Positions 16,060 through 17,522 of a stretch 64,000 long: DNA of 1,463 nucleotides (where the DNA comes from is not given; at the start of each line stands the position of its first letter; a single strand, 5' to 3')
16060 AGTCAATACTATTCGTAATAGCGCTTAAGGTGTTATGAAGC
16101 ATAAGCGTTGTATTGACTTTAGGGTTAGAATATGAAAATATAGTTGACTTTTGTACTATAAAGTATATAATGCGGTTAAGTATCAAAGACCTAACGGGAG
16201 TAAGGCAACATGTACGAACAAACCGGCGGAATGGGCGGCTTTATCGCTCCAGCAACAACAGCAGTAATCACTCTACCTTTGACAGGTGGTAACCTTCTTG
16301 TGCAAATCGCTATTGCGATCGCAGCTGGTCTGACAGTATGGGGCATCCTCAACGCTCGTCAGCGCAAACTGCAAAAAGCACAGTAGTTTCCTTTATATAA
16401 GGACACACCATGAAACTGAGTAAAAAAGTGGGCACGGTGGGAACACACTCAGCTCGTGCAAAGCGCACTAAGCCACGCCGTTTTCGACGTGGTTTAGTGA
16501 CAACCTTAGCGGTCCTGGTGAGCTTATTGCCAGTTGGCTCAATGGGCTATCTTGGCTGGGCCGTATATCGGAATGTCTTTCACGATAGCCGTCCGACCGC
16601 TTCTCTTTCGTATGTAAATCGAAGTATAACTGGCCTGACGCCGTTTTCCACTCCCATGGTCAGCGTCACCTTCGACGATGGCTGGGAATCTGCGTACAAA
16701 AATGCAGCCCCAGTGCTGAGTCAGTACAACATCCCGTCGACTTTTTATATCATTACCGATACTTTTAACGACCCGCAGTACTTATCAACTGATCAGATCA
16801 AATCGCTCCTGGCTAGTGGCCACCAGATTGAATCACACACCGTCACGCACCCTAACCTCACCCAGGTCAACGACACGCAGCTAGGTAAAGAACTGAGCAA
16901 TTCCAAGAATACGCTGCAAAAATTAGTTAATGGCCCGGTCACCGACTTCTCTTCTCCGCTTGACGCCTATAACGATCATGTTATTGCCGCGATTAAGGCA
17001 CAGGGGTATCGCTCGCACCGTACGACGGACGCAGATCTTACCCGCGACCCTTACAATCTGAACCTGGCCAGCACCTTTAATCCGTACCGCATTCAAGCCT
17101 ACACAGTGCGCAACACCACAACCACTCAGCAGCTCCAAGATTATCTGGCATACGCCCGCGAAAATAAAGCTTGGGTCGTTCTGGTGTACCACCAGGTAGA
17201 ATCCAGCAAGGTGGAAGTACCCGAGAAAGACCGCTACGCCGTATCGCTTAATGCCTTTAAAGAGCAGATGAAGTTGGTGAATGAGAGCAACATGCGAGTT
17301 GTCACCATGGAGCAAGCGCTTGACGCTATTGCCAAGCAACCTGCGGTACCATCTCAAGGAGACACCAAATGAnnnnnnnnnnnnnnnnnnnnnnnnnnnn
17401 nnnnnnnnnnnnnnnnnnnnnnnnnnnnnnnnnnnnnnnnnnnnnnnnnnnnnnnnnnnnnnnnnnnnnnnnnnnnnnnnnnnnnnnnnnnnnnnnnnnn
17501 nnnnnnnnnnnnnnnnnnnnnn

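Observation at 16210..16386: Unannotated 58-aa ORF that is essentially a bare LPXTG sorting signal, behind a near-consensus promoter and 3 kb from a sortase gene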

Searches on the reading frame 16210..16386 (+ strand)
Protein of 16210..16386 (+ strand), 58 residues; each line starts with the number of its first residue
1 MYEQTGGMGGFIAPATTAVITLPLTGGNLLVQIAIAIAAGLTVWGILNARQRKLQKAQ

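Call 4: search_protein_families(library=pfam, proteins=[window:16210-16386:+], max_evalue=0.01)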
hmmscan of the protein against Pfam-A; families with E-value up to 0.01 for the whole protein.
window:16210-16386:+ (58 aa): 0 families

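Call 5: search_protein_families(library=ncbifam, proteins=[window:16210-16386:+], max_evalue=1)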
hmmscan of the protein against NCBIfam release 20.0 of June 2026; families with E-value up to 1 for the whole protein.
window:16210-16386:+ (58 aa): 1 family
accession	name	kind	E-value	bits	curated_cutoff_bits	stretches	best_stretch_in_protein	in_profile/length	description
NF001327.0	PRK00259.1-5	equivalog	0.1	12.6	327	1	22-58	29-65/197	septation protein A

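Call 6: find_homologous_proteins(query=window:16210-16386:+, max_evalue=10)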
Query window:16210-16386:+ (58 aa): 1 proteins with E <= 10 among 1 candidates.
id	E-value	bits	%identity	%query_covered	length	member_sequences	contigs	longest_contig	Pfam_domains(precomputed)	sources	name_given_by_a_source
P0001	8.9e-29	115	100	100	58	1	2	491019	-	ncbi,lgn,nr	ncbi:MAG TPA: hypothetical protein VLF60_02740 [Candidatus Saccharimonadales bacterium]|nr:hypotheti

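Call 8: find_encoding_contigs(protein=window:16210-16386:+, flank=10000, max_places=6)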
Protein window:16210-16386:+ (58 aa): 3 contigs read that carry it; 1 place shown.
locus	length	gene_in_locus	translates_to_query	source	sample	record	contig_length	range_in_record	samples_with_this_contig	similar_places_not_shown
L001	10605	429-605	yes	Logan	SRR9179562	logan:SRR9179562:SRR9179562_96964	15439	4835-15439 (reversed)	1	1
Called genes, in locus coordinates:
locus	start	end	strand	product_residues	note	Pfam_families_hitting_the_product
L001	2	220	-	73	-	?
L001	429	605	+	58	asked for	-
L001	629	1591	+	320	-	PF01522:Polysacc_deac_1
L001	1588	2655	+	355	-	PF00535:Glycos_transf_2, PF13641:Glyco_tranf_2_3, PF13632:Glyco_trans_2_3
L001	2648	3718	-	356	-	-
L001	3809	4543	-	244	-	PF04203:Sortase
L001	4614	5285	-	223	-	PF11139:SfLAP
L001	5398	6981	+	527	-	PF17957:Big_7, PF00041:fn3, PF13620:CarboxypepD_reg, PF13715:CarbopepD_reg_2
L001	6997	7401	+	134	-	PF13473:Cupredoxin_1 (weak)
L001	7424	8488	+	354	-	-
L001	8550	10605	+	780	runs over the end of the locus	PF09364:XFP_N, PF03894:XFP, PF09363:XFP_C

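Call 18: search_protein_representatives(protein=window:16210-16386:+)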
Query: 58 residues. Proteins with E-value up to 0.001 (for the whole library): 17; up to 1e-10: 1; up to 1e-30: 0. The best 17 are listed.
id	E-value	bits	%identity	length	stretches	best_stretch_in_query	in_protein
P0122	4.9e-13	64.1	65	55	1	6-53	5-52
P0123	5.2e-07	45.4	55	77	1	5-51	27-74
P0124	1.1e-06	44.4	48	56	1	5-52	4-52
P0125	4.4e-06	42.5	55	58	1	14-53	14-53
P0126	5.5e-06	42.2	53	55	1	1-51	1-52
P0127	6.9e-06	41.8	52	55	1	5-52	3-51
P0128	1.1e-05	41.3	53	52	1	9-51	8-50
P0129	1.4e-05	40.9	47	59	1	7-55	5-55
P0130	3.4e-05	39.7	52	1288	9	2-27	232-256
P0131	9.0e-05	38.4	46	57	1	2-54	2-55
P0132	1.2e-04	38.0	48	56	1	3-49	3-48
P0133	2.7e-04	36.9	49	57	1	4-50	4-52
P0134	2.8e-04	36.9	51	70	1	11-51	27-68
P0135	3.4e-04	36.6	43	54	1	1-51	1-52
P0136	4.1e-04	36.3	47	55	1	5-51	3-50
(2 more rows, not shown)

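Call 36: search_protein_families(library=pfam, proteins=[window:16210-16383:+], max_evalue=10)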
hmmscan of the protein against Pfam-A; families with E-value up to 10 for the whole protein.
seq(58 aa): 1 family
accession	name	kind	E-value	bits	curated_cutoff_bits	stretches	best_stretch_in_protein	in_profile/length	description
PF12750.12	Maff2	-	0.03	14.6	27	1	30-48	11-29/70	Maff2 family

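Call 42: find_homologous_proteins(query=A2, max_evalue=0.001)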
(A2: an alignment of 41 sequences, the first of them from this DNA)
Query A2 (41 sequences) (58 aa, profile of the alignment): 279 proteins with E <= 0.001 among 8000 candidates; the best 120 are listed.
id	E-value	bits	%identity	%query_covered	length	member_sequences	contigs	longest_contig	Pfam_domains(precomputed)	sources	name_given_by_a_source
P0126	2.5e-19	87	54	64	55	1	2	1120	-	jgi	-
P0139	3.7e-19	86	53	90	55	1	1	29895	-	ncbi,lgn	-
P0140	4.5e-19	86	50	91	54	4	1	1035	-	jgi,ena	-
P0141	7.8e-19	85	60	52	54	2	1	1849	-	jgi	jgi:hypothetical protein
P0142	1.0e-18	85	55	53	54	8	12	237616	-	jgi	jgi:LPXTG-motif cell wall-anchored protein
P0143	1.1e-18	85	58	53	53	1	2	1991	-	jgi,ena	-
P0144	1.7e-18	84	50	66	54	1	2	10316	-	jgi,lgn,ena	-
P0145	1.8e-18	84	59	50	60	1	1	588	-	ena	-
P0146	2.5e-18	83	40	81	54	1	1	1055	-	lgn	-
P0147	2.7e-18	83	58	53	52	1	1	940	-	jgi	-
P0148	2.8e-18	83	46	97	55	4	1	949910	-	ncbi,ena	-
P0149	3.4e-18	83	56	67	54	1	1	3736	-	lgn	-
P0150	4.6e-18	83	49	64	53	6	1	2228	-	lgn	-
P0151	7.2e-18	82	56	55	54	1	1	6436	-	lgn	-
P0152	7.5e-18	82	60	52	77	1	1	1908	-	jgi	jgi:hypothetical protein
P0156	1.2e-17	81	57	52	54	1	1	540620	-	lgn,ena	-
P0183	1.7e-16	78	42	97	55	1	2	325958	-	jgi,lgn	jgi:hypothetical protein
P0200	1.6e-15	75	56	55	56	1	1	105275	-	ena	-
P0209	3.5e-15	73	42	83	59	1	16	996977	-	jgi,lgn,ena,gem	-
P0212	3.8e-15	73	39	97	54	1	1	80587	-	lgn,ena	-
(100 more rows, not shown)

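Call 43: find_encoding_contigs(protein=P0209, flank=8000, max_places=3)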
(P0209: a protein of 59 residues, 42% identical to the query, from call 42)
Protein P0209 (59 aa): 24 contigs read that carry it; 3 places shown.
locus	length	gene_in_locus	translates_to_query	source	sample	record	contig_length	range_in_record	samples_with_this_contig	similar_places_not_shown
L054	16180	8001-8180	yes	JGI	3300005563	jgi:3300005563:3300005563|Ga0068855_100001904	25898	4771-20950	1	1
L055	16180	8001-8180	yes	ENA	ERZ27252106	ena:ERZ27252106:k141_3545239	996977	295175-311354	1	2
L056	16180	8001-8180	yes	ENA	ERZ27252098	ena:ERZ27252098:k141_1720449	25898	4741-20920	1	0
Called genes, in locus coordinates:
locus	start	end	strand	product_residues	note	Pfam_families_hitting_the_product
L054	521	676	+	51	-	PF18919:DUF5670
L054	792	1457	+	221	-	-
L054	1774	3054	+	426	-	PF00232:Glyco_hydro_1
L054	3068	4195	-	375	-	PF00404:Dockerin_1 (weak), PF00704:Glyco_hydro_18, PF23916:TIM-barrel_EndoS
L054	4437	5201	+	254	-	PF14397:ATPgrasp_ST (weak), PF08443:RimK, PF02955:GSH-S_ATP (weak)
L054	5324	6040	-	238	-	-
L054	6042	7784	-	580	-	PF01522:Polysacc_deac_1, PF00041:fn3 (weak), PF16656:Pur_ac_phosph_N, PF00404:Dockerin_1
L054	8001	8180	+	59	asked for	-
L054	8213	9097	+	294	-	PF01522:Polysacc_deac_1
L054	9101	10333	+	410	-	PF00535:Glycos_transf_2, PF13641:Glyco_tranf_2_3, PF13632:Glyco_trans_2_3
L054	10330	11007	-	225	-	PF04203:Sortase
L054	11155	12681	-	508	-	PF01381:HTH_3, PF08279:HTH_11 (faint), PF13443:HTH_26 (weak), PF13560:HTH_31, PF13744:HTH_37 (weak), PF00275:EPSP_synthase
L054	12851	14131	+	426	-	PF00464:SHMT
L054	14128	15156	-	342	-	PF01565:FAD_binding_4, PF02873:MurB_C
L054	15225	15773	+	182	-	-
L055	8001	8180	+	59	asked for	-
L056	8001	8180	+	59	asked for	-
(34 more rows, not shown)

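Call 44: find_encoding_contigs(protein=P0142, flank=8000, max_places=3)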
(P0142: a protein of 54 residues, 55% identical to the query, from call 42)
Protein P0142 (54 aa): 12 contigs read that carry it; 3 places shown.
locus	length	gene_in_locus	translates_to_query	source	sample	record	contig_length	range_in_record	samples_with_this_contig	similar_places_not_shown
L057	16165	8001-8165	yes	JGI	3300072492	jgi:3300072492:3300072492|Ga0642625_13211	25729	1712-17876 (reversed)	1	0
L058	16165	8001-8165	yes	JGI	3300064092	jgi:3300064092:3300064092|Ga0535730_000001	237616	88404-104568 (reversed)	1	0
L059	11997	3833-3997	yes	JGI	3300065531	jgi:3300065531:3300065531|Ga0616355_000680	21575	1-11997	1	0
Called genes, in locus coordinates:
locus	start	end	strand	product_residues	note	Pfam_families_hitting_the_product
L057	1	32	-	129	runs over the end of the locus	-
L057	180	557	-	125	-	PF02769:AIRS_C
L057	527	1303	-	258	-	PF00586:AIRS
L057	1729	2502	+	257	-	PF14243:R2K_3, PF18299:R2K_2 (weak)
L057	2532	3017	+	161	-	PF00293:NUDIX, PF14815:NUDIX_4 (weak)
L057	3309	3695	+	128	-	PF01374:Glyco_hydro_46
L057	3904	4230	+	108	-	PF01374:Glyco_hydro_46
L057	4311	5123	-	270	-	-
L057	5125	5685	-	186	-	PF00041:fn3 (weak), PF16656:Pur_ac_phosph_N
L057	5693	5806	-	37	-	-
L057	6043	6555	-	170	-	PF01522:Polysacc_deac_1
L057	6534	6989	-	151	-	-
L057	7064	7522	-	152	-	-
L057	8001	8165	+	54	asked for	-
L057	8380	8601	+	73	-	PF01522:Polysacc_deac_1 (weak)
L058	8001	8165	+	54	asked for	-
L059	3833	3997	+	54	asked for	-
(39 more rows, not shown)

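Call 45: find_encoding_contigs(protein=P0183, flank=8000, max_places=2)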
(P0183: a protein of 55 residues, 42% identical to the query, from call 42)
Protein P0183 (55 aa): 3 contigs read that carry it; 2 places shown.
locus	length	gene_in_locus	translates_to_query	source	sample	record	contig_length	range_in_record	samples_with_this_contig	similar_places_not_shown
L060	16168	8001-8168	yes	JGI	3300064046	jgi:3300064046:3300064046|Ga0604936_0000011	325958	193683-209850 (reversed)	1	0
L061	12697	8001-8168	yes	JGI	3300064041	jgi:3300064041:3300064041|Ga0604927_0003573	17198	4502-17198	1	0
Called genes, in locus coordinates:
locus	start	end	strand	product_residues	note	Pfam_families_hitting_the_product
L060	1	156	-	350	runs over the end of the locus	PF00512:HisKA, PF02518:HATPase_c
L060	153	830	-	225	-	PF00072:Response_reg, PF00486:Trans_reg_C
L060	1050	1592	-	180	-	PF13560:HTH_31 (weak)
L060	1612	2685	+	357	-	PF01565:FAD_binding_4, PF02873:MurB_C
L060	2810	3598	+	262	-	-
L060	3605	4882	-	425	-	PF00464:SHMT, PF00155:Aminotran_1_2 (weak)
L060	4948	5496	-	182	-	PF01227:GTP_cyclohydroI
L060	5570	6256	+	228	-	-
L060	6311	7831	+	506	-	PF01381:HTH_3, PF13443:HTH_26 (weak), PF13560:HTH_31, PF13744:HTH_37 (faint), PF00275:EPSP_synthase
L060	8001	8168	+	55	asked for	-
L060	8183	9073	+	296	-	PF01522:Polysacc_deac_1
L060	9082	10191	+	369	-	PF00535:Glycos_transf_2, PF13641:Glyco_tranf_2_3, PF13632:Glyco_trans_2_3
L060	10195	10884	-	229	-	PF04203:Sortase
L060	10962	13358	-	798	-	PF17957:Big_7, PF01522:Polysacc_deac_1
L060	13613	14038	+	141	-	-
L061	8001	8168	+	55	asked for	-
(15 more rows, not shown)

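Call 66: predict_structure(alignment_id=A3)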
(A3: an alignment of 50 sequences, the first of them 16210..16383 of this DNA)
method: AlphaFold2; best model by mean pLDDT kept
length: 58 residues; sequences in the alignment: 50
mean_pLDDT: 71.1   pTM: 0.41
mean pLDDT of the five models: 71.1, 71.0, 69.8, 69.4, 68.5
residues with pLDDT >= 90: 21; 70-90: 10; 50-70: 7; < 50: 20
segments of 3 or more residues with pLDDT < 50: 5-19, 21-23
pLDDT, mean of each block of 10 residues (from residue 1): 46 47 62 94 96 86
secondary structure, 60 per line:
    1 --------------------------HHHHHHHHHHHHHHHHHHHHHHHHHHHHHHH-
elements in order: H27-57

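Call 67: find_encoding_contigs(protein=P0156, flank=6000, max_places=1)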
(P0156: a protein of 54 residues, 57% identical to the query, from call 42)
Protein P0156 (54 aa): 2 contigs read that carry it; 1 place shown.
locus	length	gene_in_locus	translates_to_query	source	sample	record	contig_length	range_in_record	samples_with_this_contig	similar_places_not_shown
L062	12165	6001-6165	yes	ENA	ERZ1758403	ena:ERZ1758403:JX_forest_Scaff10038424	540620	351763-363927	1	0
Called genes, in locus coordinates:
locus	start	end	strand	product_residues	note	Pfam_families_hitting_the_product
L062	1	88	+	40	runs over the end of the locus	-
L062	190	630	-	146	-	-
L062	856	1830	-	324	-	PF03631:Virul_fac_BrkB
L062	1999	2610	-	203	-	-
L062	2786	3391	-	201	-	PF13563:2_5_RNA_ligase2 (weak)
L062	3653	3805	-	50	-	-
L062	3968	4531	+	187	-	PF00929:RNase_T, PF16473:Rv2179c-like (weak)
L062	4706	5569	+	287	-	PF00248:Aldo_ket_red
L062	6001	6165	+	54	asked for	-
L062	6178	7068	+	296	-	PF01522:Polysacc_deac_1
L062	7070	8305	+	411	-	PF00535:Glycos_transf_2, PF13641:Glyco_tranf_2_3, PF13632:Glyco_trans_2_3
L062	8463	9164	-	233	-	PF04203:Sortase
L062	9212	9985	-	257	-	-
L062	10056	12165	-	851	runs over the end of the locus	PF13750:Big_3_3 (faint), PF17957:Big_7, PF01522:Polysacc_deac_1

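Call 68: find_encoding_contigs(protein=P0200, flank=6000, max_places=1)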
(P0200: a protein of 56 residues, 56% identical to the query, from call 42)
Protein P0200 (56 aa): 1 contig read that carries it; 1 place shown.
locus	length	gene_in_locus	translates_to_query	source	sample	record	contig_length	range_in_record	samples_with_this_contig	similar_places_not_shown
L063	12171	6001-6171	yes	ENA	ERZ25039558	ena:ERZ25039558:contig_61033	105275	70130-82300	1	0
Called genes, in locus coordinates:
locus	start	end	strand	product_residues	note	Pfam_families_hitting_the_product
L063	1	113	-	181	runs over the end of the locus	PF01725:Ham1p_like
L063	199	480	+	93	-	-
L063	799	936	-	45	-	-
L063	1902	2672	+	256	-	PF13489:Methyltransf_23, PF01209:Ubie_methyltran (weak), PF13847:Methyltransf_31, PF08241:Methyltransf_11, PF08242:Methyltransf_12, PF13649:Methyltransf_25, PF03141:Methyltransf_29 (weak)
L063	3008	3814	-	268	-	-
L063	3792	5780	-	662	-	PF02018:CBM_4_9 (faint), PF17957:Big_7, PF01522:Polysacc_deac_1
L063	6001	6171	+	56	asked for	-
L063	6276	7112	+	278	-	PF01522:Polysacc_deac_1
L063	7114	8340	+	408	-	PF13641:Glyco_tranf_2_3, PF00535:Glycos_transf_2, PF13632:Glyco_trans_2_3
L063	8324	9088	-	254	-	PF04203:Sortase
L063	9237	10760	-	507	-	PF01381:HTH_3, PF13560:HTH_31, PF00275:EPSP_synthase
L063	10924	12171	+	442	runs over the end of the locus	PF00464:SHMT, PF00155:Aminotran_1_2 (faint)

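Call 69: find_encoding_contigs(protein=P0212, flank=6000, max_places=1)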
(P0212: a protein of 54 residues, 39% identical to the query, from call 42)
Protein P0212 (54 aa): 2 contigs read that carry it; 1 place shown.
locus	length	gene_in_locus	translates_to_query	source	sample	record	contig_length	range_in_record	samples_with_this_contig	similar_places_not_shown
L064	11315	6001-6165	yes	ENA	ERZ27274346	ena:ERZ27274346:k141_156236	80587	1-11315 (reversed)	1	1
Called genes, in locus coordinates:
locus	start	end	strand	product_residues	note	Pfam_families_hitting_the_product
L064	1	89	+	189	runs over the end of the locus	PF13671:AAA_33 (weak), PF13207:AAA_17 (weak), PF13238:AAA_18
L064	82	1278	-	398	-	PF03979:Sigma70_r1_1 (weak), PF00140:Sigma70_r1_2, PF04542:Sigma70_r2, PF04539:Sigma70_r3, PF04545:Sigma70_r4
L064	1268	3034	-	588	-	PF01807:Zn_ribbon_DnaG, PF08275:DNAG_N, PF01751:Toprim, PF13155:Toprim_2, PF13362:Toprim_3 (weak), PF13662:Toprim_4, PF10410:DnaB_bind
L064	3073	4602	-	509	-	PF07690:MFS_1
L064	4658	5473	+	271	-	-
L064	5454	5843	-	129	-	PF04237:YjbR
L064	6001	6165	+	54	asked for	-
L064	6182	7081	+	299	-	PF01522:Polysacc_deac_1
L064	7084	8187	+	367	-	PF00535:Glycos_transf_2, PF13641:Glyco_tranf_2_3, PF13632:Glyco_trans_2_3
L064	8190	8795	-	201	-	PF04203:Sortase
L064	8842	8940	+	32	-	-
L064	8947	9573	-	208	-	-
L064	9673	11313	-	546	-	?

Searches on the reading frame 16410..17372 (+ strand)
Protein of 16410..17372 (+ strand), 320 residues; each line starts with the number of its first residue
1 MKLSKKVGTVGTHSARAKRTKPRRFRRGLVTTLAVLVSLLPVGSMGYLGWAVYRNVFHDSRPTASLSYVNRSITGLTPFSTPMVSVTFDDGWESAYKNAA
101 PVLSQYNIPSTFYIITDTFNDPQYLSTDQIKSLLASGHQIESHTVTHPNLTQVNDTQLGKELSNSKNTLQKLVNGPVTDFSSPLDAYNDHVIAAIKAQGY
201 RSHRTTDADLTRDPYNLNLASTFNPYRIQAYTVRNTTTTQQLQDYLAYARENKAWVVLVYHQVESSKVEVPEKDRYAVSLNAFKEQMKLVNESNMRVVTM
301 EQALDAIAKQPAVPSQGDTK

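Call 4: search_protein_families(library=pfam, proteins=[window:16410-17372:+], max_evalue=0.01)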
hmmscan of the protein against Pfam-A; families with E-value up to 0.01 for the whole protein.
window:16410-17372:+ (320 aa): 1 family
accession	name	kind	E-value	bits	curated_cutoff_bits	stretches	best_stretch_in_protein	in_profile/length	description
PF01522.26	Polysacc_deac_1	-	2.6e-27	95.7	23.1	1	80-201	5-122/124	Polysaccharide deacetylase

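Call 5: search_protein_families(library=ncbifam, proteins=[window:16410-17372:+], max_evalue=1)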
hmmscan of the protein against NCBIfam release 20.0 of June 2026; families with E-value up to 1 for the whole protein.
window:16410-17372:+ (320 aa): 13 families
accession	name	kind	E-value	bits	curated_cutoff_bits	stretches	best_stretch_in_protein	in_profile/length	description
TIGR02764.1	spore_ybaN_pdaB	equivalog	6.9e-18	65.1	237.4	1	82-201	6-122/191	polysaccharide deacetylase family sporulation protein PdaB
TIGR03938.2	deacetyl_PgaB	equivalog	3e-14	52.2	321.9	2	78-122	60-104/621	poly-beta-1,6-N-acetyl-D-glucosamine N-deacetylase PgaB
TIGR02884.1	spore_pdaA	equivalog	1.1e-12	48.2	298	1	83-201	38-154/224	delta-lactam-biosynthetic de-N-acetylase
NF050820.1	PolSacchBiosHfsH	equivalog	1.2e-12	48.1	400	1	80-266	32-213/249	oligosaccharide deacetylase HfsH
TIGR04243.1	nodulat_NodB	equivalog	1.5e-12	47.4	240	1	83-201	3-119/197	chitooligosaccharide deacetylase NodB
TIGR03933.1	PIA_icaB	equivalog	7.7e-12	45.2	248.35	1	79-202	69-206/245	intercellular adhesin biosynthesis polysaccharide N-deacetylase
NF045821.1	PgAcgDacpgdA1_Bac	equivalog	3.7e-11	42.4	400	1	77-174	83-177/282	peptidoglycan-N-acetylglucosamine deacetylase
TIGR02873.1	spore_ylxY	hypoth_equivalog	2.8e-08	33.3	391.5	1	57-196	60-196/268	probable sporulation protein, polysaccharide deacetylase family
NF045820.1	PgAcgDacpgdA_Strep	equivalog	4.2e-07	29.1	800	1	83-186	269-369/463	peptidoglycan-N-acetylglucosamine deacetylase PgdA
NF011177.0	PRK14582.1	equivalog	9e-07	27.5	923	2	65-114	90-139/671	poly-beta-1,6-N-acetyl-D-glucosamine N-deacetylase PgaB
NF011176.0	PRK14581.1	equivalog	1e-05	23.9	1091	2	252-315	46-106/673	poly-beta-1,6-N-acetyl-D-glucosamine N-deacetylase PgaB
TIGR03006.1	pepcterm_polyde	equivalog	8.7e-05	21.8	276.2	1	128-223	64-161/272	XrtA system polysaccharide deacetylase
NF045822.1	PgAcgDacpgdA2_Bac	equivalog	0.00017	21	400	1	86-173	74-157/274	peptidoglycan-N-acetylglucosamine deacetylase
